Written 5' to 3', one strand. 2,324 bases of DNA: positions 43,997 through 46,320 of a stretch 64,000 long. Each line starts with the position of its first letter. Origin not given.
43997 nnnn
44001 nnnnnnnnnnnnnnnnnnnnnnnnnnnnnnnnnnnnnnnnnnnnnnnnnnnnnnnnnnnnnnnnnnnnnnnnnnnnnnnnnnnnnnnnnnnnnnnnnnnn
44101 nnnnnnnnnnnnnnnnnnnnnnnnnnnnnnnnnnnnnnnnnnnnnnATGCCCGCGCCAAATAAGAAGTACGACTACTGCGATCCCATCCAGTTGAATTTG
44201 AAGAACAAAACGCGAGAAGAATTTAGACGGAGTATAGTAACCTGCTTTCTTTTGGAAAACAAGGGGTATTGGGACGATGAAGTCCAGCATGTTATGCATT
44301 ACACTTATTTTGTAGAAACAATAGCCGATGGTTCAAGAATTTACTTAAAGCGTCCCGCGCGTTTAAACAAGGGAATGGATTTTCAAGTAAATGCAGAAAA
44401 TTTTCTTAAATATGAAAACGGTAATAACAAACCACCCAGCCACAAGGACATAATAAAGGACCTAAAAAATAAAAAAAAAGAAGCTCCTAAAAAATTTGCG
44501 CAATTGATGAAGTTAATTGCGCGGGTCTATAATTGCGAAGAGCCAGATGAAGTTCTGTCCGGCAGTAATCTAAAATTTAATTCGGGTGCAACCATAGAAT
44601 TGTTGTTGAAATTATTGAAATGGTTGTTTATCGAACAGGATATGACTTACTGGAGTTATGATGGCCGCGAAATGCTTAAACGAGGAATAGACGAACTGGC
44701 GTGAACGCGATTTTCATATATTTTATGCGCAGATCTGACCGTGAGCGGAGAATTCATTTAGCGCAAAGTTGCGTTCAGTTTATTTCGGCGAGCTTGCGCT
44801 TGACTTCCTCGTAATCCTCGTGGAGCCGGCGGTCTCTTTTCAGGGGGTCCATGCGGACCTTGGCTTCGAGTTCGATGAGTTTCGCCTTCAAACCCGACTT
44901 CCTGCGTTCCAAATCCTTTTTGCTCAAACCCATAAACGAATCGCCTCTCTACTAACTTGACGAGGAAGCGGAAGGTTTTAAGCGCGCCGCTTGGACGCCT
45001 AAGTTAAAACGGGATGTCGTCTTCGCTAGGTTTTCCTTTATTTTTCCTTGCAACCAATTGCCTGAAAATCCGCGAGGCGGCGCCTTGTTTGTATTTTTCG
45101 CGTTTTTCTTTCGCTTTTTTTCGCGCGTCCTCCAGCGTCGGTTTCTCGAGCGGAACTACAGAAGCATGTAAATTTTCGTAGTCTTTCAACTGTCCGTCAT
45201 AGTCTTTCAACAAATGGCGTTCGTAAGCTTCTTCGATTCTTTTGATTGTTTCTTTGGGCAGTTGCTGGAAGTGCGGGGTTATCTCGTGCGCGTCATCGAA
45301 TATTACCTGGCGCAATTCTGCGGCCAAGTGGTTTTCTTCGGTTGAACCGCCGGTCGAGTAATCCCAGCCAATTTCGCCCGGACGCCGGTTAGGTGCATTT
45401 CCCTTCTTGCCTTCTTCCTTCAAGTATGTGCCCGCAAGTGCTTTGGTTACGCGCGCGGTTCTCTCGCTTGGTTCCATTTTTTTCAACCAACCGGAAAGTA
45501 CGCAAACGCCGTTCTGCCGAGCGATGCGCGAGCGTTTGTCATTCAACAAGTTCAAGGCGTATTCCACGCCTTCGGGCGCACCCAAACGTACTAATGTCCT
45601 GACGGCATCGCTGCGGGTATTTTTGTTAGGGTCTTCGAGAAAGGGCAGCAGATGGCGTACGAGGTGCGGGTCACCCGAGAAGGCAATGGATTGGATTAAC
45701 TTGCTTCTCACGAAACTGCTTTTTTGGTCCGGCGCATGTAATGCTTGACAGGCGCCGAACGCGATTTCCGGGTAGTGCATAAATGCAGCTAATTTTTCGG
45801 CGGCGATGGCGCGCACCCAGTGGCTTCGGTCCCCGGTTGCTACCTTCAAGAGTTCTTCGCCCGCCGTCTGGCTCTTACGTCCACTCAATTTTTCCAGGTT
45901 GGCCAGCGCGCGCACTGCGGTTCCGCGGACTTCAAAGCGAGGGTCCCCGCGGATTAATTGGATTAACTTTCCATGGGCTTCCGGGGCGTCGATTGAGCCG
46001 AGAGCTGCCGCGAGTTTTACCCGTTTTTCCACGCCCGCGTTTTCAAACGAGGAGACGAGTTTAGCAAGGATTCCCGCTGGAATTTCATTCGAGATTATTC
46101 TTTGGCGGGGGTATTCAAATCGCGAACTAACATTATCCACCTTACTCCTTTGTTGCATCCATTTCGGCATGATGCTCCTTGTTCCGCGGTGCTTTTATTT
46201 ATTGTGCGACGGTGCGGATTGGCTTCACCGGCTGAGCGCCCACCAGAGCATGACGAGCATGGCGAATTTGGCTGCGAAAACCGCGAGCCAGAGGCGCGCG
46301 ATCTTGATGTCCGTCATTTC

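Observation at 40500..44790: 4.2-kb low-GC island bounded by 17-bp imperfect direct repeats, carrying an HTH array, an HTH-HEPN gene and a Dam-type R-M pair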

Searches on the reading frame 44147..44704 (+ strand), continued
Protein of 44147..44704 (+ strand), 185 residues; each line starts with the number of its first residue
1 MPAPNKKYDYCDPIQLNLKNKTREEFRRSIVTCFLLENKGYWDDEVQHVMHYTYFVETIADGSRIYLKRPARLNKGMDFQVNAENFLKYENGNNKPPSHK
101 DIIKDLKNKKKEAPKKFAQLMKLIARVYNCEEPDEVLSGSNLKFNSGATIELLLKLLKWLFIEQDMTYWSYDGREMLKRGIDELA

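Call 74: search_protein_families(library=pfam, proteins=[L136:399-1094:+, L136:1121-1609:+, L136:1611-2132:+, L136:2142-2672:+, L136:2727-3566:+, L136:3499-4344:+, L136:4614-5555:+, L131:6470-7171:+, L123:6554-7075:+, L129:4510-5154:+], max_evalue=0.05)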
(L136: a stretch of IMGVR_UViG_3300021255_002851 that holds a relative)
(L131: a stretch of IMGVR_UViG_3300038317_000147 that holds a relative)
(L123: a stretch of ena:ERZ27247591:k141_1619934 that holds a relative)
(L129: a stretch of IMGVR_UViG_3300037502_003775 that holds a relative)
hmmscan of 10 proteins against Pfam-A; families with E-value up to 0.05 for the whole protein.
L136:399-1094:+ (231 aa): 1 family
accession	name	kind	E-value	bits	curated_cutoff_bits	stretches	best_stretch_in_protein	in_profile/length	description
PF02976.21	MutH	-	9.5e-06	25.9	23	1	60-124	7-74/103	DNA mismatch repair enzyme MutH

L136:1121-1609:+ (162 aa): 1 family
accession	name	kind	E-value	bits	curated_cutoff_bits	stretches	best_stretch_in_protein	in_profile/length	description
PF22539.1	DUF7004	-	1.8e-59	200.7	27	1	7-162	1-155/155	Family of unknown function (DUF7004)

L136:1611-2132:+ (173 aa): 2 families
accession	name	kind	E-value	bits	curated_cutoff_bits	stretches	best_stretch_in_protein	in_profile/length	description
PF20472.4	PDDEXK_11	-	8.6e-06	26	23.7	1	31-112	17-82/145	PD-(D/E)XK nuclease superfamily domain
PF09445.16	Methyltransf_15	-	0.0062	16.6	22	0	76-125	27-76/165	RNA cap guanine-N2 methyltransferase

L136:2142-2672:+ (176 aa): 0 families

L136:2727-3566:+ (279 aa): 1 family
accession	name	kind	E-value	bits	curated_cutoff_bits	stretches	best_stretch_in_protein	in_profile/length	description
PF02086.21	MethyltransfD12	-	4.9e-63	213.6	22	1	12-260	1-253/253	D12 class N6 adenine-specific DNA methyltransferase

L136:3499-4344:+ (281 aa): 9 families
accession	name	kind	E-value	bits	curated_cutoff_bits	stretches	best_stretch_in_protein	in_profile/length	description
PF01555.25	N6_N4_Mtase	-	7.7e-64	216.1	26.7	1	56-272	2-221/221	DNA methylase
PF02086.21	MethyltransfD12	-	1.4e-05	25.4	22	1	231-272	19-60/253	D12 class N6 adenine-specific DNA methyltransferase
PF13847.12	Methyltransf_31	-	0.00027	21.1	27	1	233-275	4-49/145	Methyltransferase domain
PF02384.22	N6_Mtase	-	0.00065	19.6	20.4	0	35-116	106-179/311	N-6 DNA Methylase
PF03602.21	Cons_hypoth95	-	0.0072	16.4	24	0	36-65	93-124/182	Conserved hypothetical protein 95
PF09445.16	Methyltransf_15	-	0.0083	16.2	22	0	235-277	3-45/165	RNA cap guanine-N2 methyltransferase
PF08241.18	Methyltransf_11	-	0.012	16.7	21.2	0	100-118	77-95/95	Methyltransferase domain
PF13649.12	Methyltransf_25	-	0.024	15.8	27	0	236-275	1-42/97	Methyltransferase domain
PF01564.23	Spermine_synth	-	0.035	14.1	22.9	0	14-61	59-98/186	Spermine/spermidine synthase domain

L136:4614-5555:+ (313 aa): 2 families
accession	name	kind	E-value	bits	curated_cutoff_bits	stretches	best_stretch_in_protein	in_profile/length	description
PF04556.18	DpnII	-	2.7e-110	368.5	23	1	35-307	2-276/278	DpnII restriction endonuclease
PF08378.17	NERD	-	0.014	16.4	22.1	1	205-246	32-60/111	Nuclease-related domain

L131:6470-7171:+ (233 aa): 2 families
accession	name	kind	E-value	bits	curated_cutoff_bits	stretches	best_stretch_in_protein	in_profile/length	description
PF02976.21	MutH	-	0.00011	22.4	23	1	68-128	11-74/103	DNA mismatch repair enzyme MutH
PF16756.11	PALB2_WD40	-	0.047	13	27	0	9-56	164-210/347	Partner and localizer of BRCA2 WD40 domain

L123:6554-7075:+ (173 aa): 1 family
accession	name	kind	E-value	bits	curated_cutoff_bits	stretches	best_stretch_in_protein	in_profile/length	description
PF07450.16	HycH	-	0.033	15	25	0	99-167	58-128/129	Formate hydrogenlyase maturation protein HycH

L129:4510-5154:+ (214 aa): 1 family
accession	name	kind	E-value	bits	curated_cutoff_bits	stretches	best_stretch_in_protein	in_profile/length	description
PF02976.21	MutH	-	0.0013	19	23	1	54-114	13-74/103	DNA mismatch repair enzyme MutH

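Call 75: fold_search(model_id=the predicted structure, library=viral)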
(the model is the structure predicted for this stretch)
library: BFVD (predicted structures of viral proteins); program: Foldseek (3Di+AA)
matches with E <= 10: 346; with E <= 0.001: 0
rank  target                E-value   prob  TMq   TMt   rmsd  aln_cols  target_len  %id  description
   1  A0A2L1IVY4            1.2e-03  1.00  0.52  0.49   3.9       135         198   20  Uncharacterized protein [Streptomyces phage BillNye]
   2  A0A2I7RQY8            5.6e-03  0.72  0.28  0.20  12.9       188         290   12  (no name in the UniProt tables at hand)
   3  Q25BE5                9.3e-02  0.23  0.20  0.24  19.9       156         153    7  Uncharacterized protein [His 2 virus]
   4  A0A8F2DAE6            2.3e-01  0.07  0.14  0.12  16.9       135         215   13  Ribbon-helix-helix DNA binding domain protein [Gordonia phage VanLee]
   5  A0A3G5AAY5            3.1e-01  0.05  0.15  0.11  20.4       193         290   10  Uncharacterized protein [Hyperionvirus sp.]
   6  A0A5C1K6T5            3.5e-01  0.12  0.17  0.29  11.4       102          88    9  Uncharacterized protein [Pseudomonas phage Zuri]
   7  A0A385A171            3.5e-01  0.08  0.21  0.21  16.9       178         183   10  (no name in the UniProt tables at hand)
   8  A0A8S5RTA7            3.9e-01  0.10  0.17  0.05  16.8       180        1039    6  Uncharacterized protein [Siphoviridae sp. gcode 4]
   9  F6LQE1                5.3e-01  0.04  0.14  0.17  17.4       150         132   13  (no name in the UniProt tables at hand)
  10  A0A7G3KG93            5.3e-01  0.03  0.15  0.05  16.9       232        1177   10  Replication protein 1a [Uromyces anulavirus A]
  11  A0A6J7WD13            6.3e-01  0.06  0.19  0.06  19.0       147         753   13  AAA domain containing protein [uncultured Caudovirales phage]
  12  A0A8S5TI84            6.7e-01  0.11  0.20  0.12  13.1       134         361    6  Uncharacterized protein [Myoviridae sp. ctIty1]
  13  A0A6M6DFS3            6.7e-01  0.04  0.14  0.14   8.2       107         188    7  (no name in the UniProt tables at hand)
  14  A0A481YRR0            9.6e-01  0.14  0.22  0.12   5.8        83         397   12  Uncharacterized protein [Marseillevirus LCMAC101]
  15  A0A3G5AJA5            9.6e-01  0.08  0.14  0.20   9.6        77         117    6  Uncharacterized protein [Sylvanvirus sp.]
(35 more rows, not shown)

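Call 89: search_dna_similar(query=window:44147-44704:+, collection=plasmids, mode=protein, max_rows=15)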
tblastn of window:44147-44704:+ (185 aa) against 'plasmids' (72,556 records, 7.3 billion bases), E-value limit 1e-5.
No match.

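Call 90: search_dna_similar(query=window:44147-44704:+, collection=phages, mode=protein, max_rows=15)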
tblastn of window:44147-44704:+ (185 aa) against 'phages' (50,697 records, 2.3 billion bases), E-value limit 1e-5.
No match.

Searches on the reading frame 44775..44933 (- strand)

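Call 7: search_protein_families(library=pfam, proteins=[window:44775-44933:-], max_evalue=0.1)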
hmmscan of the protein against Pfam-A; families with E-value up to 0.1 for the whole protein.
window:44775-44933:- (52 aa): 0 families

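Call 8: search_protein_families(library=padloc, proteins=[window:44775-44933:-], max_evalue=0.1)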
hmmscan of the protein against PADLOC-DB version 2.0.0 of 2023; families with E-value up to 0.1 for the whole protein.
window:44775-44933:- (52 aa): 0 families

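Call 26: search_protein_families(library=ncbifam, proteins=[window:44775-44933:-], max_evalue=0.1)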
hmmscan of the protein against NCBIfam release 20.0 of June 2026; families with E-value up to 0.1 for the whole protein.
window:44775-44933:- (52 aa): 1 family
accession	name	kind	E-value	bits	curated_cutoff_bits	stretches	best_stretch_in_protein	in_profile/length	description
TIGR04202.1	capSnatchArena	signature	0.012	15.9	40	1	18-49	12-46/61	RNA endonuclease, cap-snatching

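Call 27: search_protein_families(library=phrogs, proteins=[window:44775-44933:-], max_evalue=0.1)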
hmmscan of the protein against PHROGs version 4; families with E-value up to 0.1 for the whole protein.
window:44775-44933:- (52 aa): 0 families

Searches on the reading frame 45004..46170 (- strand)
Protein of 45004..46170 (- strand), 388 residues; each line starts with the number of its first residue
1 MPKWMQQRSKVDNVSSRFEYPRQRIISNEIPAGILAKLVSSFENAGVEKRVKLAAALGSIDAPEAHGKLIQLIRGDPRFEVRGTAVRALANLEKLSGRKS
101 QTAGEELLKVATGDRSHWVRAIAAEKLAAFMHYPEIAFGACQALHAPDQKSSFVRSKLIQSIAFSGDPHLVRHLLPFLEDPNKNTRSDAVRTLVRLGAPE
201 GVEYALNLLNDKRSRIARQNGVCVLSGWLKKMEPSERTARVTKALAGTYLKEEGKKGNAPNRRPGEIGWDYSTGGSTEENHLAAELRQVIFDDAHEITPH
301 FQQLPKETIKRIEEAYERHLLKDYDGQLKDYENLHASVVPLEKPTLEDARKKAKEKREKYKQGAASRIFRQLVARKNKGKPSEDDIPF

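Call 7: search_protein_families(library=pfam, proteins=[window:45004-46170:-], max_evalue=0.1)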
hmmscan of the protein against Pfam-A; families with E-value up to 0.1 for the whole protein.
window:45004-46170:- (388 aa): 9 families
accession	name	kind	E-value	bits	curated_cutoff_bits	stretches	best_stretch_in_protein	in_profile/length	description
PF13646.12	HEAT_2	-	1.2e-17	64.4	27.7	2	48-128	15-88/88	HEAT repeats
PF13513.12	HEAT_EZ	-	3.9e-07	30.9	27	0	62-92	26-55/55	HEAT-like repeat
PF02985.28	HEAT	-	1.5e-06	28.4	23.5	0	170-196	1-27/31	HEAT repeat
PF00514.29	Arm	-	6.6e-05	23.3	20.6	0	69-92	17-39/41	Armadillo/beta-catenin-like repeat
PF03130.22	HEAT_PBS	-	0.00074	20.3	20.9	0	81-101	1-15/27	PBS lyase HEAT-like repeat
PF13251.12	DUF4042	-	0.013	15.7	27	0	101-153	38-88/182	Domain of unknown function (DUF4042)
PF18944.7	DUF5691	-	0.024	14.5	27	0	103-129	216-242/491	Family of unknown function (DUF5691)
PF21581.3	SCD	-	0.045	14.5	27.5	0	169-200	30-61/75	Stromalin conservative domain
PF11838.14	ERAP1_C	-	0.077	12.8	38.2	0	153-218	199-265/318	ERAP1-like C-terminal domain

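Call 8: search_protein_families(library=padloc, proteins=[window:45004-46170:-], max_evalue=0.1)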
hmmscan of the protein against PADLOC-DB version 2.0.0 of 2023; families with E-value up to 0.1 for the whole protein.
window:45004-46170:- (388 aa): 1 family
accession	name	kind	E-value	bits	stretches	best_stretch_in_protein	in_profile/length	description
PDLC02919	HEAT-ARM_XIII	-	1.4e-07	27.3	2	107-217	1252-1358/1972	-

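Call 25: find_encoding_contigs(protein=window:45004-46170:-, flank=8000, max_places=10)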
Protein window:45004-46170:- (388 aa): 3 contigs read that carry it; 2 places shown.
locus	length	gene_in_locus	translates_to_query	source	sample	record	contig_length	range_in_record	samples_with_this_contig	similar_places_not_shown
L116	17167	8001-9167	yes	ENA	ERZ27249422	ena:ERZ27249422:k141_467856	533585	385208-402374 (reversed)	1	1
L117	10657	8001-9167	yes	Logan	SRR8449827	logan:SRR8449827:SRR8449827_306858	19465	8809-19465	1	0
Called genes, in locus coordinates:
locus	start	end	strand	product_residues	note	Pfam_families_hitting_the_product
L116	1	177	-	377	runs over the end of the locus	PF01855:POR_N, PF17147:PFOR_II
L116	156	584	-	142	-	-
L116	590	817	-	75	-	PF12797:Fer4_2 (weak), PF00037:Fer4 (weak), PF12837:Fer4_6 (weak), PF13237:Fer4_10, PF14697:Fer4_21, PF12838:Fer4_7 (weak), PF13187:Fer4_9 (weak), PF00037:Fer4 (weak)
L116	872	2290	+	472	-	PF01409:tRNA-synt_2d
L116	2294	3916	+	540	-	PF03483:B3_4, PF03484:B5, PF17759:tRNA_synthFbeta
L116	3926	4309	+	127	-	PF06397:Desulfoferrod_N, PF01880:Desulfoferrodox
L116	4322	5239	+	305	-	-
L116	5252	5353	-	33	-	-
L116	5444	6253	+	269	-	PF01040:UbiA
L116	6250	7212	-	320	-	PF01699:Na_Ca_ex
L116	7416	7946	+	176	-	-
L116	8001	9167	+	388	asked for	PF13646:HEAT_2, PF13513:HEAT_EZ (faint), PF02985:HEAT (faint), PF13646:HEAT_2 (weak)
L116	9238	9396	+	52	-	-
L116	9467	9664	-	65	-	-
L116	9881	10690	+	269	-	-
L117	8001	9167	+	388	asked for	PF13646:HEAT_2, PF13513:HEAT_EZ (faint), PF02985:HEAT (faint), PF13646:HEAT_2 (weak)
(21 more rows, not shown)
